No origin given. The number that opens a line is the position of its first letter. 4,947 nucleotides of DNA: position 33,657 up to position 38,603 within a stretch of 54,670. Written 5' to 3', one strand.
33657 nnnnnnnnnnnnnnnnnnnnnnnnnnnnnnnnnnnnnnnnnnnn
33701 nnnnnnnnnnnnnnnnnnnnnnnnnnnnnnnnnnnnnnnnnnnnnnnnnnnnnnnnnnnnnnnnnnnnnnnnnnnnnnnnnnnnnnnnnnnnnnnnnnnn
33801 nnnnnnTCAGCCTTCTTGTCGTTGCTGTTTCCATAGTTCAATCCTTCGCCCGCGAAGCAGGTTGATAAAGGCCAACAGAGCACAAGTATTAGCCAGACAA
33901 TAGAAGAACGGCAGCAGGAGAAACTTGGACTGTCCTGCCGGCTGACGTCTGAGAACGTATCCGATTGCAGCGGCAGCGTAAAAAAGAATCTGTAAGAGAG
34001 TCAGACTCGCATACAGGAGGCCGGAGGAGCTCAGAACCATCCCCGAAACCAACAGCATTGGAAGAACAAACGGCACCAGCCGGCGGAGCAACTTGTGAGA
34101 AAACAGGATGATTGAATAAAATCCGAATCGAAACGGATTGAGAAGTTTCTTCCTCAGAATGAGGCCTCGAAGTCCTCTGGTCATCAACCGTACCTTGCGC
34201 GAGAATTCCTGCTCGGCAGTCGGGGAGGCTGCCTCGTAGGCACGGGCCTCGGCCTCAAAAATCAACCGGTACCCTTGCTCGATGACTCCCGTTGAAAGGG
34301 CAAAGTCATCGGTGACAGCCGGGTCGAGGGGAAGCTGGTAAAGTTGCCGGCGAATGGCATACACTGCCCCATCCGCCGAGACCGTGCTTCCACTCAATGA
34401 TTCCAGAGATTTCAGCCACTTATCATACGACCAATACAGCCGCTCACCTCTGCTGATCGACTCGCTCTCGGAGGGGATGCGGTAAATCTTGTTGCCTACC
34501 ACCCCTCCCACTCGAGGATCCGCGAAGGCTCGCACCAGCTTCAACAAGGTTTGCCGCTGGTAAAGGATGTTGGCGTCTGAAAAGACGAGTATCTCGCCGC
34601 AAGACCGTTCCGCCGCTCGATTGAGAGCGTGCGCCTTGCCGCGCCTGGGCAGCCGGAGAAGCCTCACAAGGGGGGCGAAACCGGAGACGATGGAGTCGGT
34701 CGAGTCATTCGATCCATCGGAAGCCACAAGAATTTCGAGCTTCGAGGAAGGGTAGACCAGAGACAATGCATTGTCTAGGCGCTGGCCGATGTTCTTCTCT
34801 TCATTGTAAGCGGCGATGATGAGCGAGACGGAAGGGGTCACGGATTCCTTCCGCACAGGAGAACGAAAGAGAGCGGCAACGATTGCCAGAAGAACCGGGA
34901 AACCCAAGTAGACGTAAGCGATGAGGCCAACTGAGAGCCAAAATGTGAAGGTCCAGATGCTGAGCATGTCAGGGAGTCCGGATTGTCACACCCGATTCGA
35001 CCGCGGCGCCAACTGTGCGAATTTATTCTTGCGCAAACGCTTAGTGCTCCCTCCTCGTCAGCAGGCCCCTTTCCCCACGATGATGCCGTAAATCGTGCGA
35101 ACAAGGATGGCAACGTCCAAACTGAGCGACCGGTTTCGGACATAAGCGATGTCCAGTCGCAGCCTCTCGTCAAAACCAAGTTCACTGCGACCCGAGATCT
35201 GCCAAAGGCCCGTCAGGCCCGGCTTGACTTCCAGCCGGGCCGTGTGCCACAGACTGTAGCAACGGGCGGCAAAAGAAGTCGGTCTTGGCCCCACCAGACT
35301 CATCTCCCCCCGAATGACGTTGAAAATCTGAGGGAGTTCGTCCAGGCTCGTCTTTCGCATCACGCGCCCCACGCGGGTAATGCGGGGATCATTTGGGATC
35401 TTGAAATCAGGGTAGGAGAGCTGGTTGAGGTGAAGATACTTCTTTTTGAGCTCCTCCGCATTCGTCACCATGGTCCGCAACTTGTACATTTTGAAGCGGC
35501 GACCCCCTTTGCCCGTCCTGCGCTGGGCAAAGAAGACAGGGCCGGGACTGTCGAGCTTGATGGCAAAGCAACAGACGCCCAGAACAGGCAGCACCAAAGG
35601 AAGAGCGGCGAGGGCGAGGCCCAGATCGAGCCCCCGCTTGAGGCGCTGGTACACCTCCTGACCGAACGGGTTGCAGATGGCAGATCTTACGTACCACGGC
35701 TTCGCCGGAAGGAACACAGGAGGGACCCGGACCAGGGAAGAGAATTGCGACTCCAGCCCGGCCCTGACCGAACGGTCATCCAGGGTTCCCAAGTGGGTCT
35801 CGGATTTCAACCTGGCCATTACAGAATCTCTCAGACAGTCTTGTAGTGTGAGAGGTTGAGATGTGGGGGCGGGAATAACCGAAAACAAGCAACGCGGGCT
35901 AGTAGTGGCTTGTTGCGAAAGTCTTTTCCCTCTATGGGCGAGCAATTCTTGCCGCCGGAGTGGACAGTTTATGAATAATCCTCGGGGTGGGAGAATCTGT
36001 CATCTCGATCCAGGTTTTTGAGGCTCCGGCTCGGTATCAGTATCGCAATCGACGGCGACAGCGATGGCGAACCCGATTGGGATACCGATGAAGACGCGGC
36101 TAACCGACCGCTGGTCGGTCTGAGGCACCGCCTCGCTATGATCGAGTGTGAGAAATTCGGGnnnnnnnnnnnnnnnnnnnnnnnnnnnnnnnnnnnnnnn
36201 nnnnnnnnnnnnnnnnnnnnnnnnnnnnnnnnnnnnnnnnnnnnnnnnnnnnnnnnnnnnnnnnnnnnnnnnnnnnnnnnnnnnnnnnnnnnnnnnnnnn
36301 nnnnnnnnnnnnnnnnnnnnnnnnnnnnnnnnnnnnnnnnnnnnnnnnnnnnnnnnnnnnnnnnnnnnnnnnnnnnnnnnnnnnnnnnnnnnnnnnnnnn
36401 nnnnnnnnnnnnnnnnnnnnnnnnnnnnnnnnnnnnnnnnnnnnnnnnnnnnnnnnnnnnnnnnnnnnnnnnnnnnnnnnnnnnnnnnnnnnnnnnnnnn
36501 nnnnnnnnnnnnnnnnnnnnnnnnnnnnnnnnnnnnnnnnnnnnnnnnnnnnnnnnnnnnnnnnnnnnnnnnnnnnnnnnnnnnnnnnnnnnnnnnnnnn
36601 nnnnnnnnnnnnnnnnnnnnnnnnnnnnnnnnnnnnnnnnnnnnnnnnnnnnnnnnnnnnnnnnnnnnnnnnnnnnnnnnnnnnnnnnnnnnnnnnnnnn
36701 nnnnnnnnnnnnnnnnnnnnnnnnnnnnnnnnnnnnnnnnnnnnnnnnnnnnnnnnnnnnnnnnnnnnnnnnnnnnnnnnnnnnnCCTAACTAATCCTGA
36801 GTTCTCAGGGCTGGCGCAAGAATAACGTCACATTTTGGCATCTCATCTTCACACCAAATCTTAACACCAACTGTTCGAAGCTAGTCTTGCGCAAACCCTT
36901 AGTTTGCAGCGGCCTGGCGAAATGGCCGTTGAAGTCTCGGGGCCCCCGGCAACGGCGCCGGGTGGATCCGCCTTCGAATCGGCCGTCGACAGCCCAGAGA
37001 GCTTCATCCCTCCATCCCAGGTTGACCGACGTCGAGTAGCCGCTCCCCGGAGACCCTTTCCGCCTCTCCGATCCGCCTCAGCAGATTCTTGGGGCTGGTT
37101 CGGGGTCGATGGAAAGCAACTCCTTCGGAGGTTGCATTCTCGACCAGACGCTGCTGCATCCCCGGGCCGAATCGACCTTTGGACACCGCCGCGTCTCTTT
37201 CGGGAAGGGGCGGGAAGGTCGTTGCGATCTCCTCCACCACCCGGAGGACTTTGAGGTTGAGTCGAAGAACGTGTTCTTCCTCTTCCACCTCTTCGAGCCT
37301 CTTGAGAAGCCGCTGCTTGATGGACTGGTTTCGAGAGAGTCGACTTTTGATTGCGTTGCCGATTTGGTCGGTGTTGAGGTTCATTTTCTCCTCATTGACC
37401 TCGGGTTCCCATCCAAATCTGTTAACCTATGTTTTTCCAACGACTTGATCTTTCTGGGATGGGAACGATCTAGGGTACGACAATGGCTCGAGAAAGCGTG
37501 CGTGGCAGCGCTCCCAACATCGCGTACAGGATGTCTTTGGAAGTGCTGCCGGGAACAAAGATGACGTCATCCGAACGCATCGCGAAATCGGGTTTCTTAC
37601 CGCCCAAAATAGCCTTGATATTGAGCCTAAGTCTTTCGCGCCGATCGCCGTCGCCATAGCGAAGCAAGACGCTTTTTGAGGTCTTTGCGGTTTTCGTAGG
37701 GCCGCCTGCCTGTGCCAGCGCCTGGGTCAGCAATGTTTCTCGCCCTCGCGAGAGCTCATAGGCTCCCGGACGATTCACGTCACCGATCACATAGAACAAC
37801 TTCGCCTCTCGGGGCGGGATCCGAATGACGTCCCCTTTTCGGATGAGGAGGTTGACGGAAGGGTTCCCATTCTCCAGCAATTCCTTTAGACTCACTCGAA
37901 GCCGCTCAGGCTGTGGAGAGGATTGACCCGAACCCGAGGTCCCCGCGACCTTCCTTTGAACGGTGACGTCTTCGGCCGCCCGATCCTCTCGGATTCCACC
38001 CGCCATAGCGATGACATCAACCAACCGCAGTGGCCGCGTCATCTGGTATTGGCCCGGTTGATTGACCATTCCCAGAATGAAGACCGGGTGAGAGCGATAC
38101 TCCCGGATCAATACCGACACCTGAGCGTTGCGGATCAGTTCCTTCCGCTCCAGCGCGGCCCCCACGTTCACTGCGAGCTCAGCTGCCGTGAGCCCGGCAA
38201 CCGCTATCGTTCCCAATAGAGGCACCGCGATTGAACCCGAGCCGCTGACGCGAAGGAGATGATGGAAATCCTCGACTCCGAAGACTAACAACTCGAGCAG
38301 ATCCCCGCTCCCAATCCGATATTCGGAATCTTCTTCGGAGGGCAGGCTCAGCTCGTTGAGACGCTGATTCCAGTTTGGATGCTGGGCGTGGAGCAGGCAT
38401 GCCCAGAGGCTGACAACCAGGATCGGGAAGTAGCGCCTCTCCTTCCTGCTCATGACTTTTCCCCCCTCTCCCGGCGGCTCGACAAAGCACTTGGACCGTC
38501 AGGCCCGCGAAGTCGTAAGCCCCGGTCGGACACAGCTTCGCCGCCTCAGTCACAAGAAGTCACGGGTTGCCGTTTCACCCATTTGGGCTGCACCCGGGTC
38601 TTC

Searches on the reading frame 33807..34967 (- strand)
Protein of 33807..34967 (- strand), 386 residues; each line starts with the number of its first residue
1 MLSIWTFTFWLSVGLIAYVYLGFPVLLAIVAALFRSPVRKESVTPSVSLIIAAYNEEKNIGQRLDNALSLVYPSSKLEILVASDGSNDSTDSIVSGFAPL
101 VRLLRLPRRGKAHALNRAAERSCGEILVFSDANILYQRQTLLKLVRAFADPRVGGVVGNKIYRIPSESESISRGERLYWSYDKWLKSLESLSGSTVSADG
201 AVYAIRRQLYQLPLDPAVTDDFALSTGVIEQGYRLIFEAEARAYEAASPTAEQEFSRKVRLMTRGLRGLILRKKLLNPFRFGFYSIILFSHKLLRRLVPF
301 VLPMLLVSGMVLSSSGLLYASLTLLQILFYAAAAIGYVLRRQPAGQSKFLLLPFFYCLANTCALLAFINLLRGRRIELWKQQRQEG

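Call 17: search_protein_families(library=pfam, proteins=[window:33807-34967:-])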
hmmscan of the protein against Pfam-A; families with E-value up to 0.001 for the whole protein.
window:33807-34967:- (386 aa): 5 families
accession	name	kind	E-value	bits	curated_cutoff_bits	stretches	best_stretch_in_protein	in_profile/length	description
PF00535.33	Glycos_transf_2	-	7.5e-24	85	23.3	1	48-197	1-151/168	Glycosyl transferase family 2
PF13641.12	Glyco_tranf_2_3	-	2.5e-15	57.6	27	1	45-267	1-229/230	Glycosyltransferase like family 2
PF13632.12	Glyco_trans_2_3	-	8.3e-11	42.5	27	1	138-329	13-194/198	Glycosyl transferase family group 2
PF13506.12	Glyco_transf_21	-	1.9e-07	31.2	21.7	1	111-260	18-171/174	Glycosyl transferase family 21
PF10111.15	Glyco_tranf_2_2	-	4.8e-05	23.4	27.3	1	48-146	1-104/276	Glycosyltransferase like family 2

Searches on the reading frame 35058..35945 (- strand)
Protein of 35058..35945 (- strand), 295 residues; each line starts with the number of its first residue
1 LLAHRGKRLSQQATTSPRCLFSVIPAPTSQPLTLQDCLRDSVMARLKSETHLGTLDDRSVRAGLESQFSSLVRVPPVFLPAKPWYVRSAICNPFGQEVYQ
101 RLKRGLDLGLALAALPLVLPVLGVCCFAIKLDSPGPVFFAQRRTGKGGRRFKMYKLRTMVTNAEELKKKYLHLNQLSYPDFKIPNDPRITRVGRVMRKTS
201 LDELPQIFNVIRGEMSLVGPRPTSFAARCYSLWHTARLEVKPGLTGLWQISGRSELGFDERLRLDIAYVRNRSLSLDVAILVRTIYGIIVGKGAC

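Call 17: search_protein_families(library=pfam, proteins=[window:35058-35945:-])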
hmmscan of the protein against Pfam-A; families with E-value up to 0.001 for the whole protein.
window:35058-35945:- (295 aa): 1 family
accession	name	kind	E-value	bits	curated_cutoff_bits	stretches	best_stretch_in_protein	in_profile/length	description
PF02397.22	Bac_transf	-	1e-62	211.3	27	1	103-288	1-177/179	Bacterial sugar transferase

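Call 73: search_protein_families(library=ncbifam, max_evalue=0.00001, proteins=[window:35058-35945:-])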
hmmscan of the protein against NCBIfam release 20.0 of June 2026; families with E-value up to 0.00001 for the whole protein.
window:35058-35945:- (295 aa): 10 families
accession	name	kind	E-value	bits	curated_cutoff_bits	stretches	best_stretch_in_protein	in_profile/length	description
TIGR03025.1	EPS_sugtrans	subfamily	1.3e-80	271.8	295.55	1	96-294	251-444/445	exopolysaccharide biosynthesis polyprenyl glycosylphosphotransferase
TIGR03022.1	WbaP_sugtrans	subfamily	4.4e-73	247.1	403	1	97-294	253-455/456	undecaprenyl-phosphate galactose phosphotransferase WbaP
TIGR03023.1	WcaJ_sugtrans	equivalog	5.6e-66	223.7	410.75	1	98-294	258-452/453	undecaprenyl-phosphate glucose phosphotransferase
NF041877.1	EPS_EpsZ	equivalog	7.6e-64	216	800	1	101-294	264-458/459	exopolysaccharide biosynthesis polyisoprenyl-phosphate hexose-1-phosphate transferase EpsZ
NF052601.1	undeca_RfbP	equivalog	2.4e-58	197.3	330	1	100-291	42-238/244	undecaprenyl-phosphate galactose phosphotransferase family protein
TIGR03013.1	EpsB_2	subfamily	5.3e-48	164.2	393.35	1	100-294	252-442/443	TIGR03013 family XrtA/PEP-CTERM system glycosyltransferase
NF011751.0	PRK15204.1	equivalog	1.4e-42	145.9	907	1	95-293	272-474/476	undecaprenyl-phosphate galactose phosphotransferase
NF050817.1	PolSacchBiosHfsE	equivalog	2.5e-38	132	750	1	102-287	271-458/467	polysaccharide biosynthesis protein HfsE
NF007518.0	PRK10124.1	equivalog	8.2e-36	123.7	684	1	98-294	269-463/464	undecaprenyl-phosphate glucose phosphotransferase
NF045514.1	glycotran_HepC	equivalog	1.3e-26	93.3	140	1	82-224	93-213/220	heterocyst development glycosyltransferase HepC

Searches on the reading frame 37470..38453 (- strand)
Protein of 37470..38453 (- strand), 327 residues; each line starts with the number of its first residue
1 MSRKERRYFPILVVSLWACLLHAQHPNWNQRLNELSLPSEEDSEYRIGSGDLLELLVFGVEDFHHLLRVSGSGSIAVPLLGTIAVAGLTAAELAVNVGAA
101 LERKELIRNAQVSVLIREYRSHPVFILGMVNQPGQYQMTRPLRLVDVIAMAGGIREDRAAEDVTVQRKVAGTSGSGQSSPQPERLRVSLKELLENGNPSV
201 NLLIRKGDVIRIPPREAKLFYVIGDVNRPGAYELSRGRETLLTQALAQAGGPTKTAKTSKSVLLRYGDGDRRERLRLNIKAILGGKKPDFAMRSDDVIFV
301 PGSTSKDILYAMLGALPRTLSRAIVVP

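Call 21: search_protein_families(library=pfam, proteins=[window:37470-38453:-])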
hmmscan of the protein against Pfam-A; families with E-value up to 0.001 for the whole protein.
window:37470-38453:- (327 aa): 3 families
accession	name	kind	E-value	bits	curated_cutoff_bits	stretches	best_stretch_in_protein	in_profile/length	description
PF22461.2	SLBB_2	-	7.9e-22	77.6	27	2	124-212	3-79/79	SLBB domain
PF10531.15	SLBB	-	3e-21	75.4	27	2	124-173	2-48/55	SLBB domain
PF02563.21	Poly_export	-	2.7e-17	63.1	28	1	40-116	2-76/77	Polysaccharide biosynthesis/export protein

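Call 73: search_protein_families(library=ncbifam, max_evalue=0.00001, proteins=[window:37470-38453:-])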
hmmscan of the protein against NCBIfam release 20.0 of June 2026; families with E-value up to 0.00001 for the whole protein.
window:37470-38453:- (327 aa): 4 families
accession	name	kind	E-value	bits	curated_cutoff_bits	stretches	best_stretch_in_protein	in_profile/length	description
TIGR03028.1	EpsE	equivalog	7.1e-40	136.8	262.65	1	44-300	1-234/239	polysaccharide export protein EpsE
NF041843.1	EpsY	equivalog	1.1e-30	106.4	320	2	27-210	37-208/211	exopolysaccharide export protein EpsY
TIGR03027.2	pepcterm_export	equivalog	8e-30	103.7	180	1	44-213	2-165/169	XrtA/PEP-CTERM system exopolysaccharide export protein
NF011658.0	PRK15078.1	subfamily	1.9e-24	86.2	333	1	68-262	119-298/380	polysaccharide export protein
